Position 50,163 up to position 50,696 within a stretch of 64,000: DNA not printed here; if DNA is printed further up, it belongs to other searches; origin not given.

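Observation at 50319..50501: HDOD domain fused to a FliA-like sigma region-4 domain, encoded immediately after fliA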

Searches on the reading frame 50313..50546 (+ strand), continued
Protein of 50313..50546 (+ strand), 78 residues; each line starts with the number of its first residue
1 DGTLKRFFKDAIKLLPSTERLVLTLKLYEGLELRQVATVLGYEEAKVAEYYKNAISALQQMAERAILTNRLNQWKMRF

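Call 68: search_solved_structures(query=window:50313-50546:+, max_evalue=1, show_alignments=5)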
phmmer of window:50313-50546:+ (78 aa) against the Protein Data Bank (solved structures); distinct sequences matched with E-value up to 1: 15.
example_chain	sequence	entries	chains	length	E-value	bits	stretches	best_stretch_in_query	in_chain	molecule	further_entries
6pfj_A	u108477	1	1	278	3.2e-06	30.6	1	2-58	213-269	RNA polymerase sigma factor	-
6pfv_A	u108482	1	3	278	3.2e-06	30.5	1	2-58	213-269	RNA polymerase sigma factor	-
7lq4_A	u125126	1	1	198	3.8e-06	30.3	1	4-60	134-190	WhiG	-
6pmi_F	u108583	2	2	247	1.6e-05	28.3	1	1-60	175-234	RNA polymerase sigma factor FliA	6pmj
9wsf_A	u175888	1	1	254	9.6e-05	25.9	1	7-58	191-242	RNA polymerase sigma factor FliA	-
9wsm_F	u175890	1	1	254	9.7e-05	25.8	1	7-58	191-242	RNA polymerase sigma factor FliA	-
1rp3_A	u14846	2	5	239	0.0012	22.4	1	7-63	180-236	RNA polymerase sigma factor SIGMA-28 (FliA) | RNA polymerase sigma factor FliA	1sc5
8jzt_A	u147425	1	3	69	0.067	16.9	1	8-60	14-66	RNA polymerase sigma factor SigF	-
3hug_A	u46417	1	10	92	0.1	16.3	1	7-61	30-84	RNA polymerase sigma factor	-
6dv9_F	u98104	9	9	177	0.31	14.8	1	7-60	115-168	ECF RNA polymerase sigma factor SigL | RNA polymerase sigma factor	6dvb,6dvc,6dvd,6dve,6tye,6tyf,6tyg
1z0x_A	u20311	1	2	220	0.41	14.4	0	27-64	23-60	transcriptional regulator, TetR family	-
8z6g_B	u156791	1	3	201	0.46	14.2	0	10-47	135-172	RNA polymerase sigma factor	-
6in7_B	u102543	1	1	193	0.54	14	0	10-44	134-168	RNA polymerase sigma-H factor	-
1im8_A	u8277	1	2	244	0.85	13.4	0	11-37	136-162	YecO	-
6dxo_A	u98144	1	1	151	0.95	13.2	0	9-59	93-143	RNA polymerase ECF-subfamily sigma factor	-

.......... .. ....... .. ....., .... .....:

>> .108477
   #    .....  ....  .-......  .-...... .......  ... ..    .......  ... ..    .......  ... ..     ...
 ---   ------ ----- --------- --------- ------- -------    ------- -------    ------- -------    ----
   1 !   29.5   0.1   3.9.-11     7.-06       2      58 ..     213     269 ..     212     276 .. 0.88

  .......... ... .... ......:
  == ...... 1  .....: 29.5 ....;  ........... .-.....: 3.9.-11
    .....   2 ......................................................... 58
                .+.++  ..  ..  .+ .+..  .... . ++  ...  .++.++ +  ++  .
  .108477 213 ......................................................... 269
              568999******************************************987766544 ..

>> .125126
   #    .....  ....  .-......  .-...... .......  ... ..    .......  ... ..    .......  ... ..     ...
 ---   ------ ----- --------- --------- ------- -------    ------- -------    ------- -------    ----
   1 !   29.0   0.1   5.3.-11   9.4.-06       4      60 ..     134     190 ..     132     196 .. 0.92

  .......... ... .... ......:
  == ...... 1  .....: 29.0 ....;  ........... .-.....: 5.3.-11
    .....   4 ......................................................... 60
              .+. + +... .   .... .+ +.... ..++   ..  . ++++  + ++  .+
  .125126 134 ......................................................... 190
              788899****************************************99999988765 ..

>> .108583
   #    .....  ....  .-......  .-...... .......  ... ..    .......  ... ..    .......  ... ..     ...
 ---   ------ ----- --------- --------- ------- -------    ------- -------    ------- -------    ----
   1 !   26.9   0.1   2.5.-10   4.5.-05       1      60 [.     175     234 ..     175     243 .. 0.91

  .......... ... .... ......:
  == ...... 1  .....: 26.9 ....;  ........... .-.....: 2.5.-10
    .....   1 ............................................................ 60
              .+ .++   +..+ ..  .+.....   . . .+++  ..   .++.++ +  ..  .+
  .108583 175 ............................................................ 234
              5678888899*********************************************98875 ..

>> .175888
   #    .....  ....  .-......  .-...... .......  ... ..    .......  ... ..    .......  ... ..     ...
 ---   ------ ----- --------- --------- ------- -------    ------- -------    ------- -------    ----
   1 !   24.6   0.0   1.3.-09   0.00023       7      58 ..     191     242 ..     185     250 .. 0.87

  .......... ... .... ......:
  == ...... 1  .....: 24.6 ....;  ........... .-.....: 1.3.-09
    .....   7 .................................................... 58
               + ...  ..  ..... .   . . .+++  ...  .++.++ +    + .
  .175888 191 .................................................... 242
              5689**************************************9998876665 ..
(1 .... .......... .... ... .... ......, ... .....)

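Call 73: predict_structure(alignment_id=A2)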
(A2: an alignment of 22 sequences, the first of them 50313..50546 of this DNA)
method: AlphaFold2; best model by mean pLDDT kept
length: 78 residues; sequences in the alignment: 22
mean_pLDDT: 88.1   pTM: 0.73
mean pLDDT of the five models: 88.1, 87.0, 85.9, 85.0, 83.8
residues with pLDDT >= 90: 51; 70-90: 17; 50-70: 10; < 50: 0
segments of 3 or more residues with pLDDT < 50: none
pLDDT, mean of each block of 10 residues (from residue 1): 81 94 94 96 97 95 82 60
secondary structure, 60 per line:
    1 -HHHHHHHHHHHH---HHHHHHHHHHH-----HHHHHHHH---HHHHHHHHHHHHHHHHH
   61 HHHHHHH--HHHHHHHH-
elements in order: H2-13 H17-27 H33-40 H44-67 H70-77
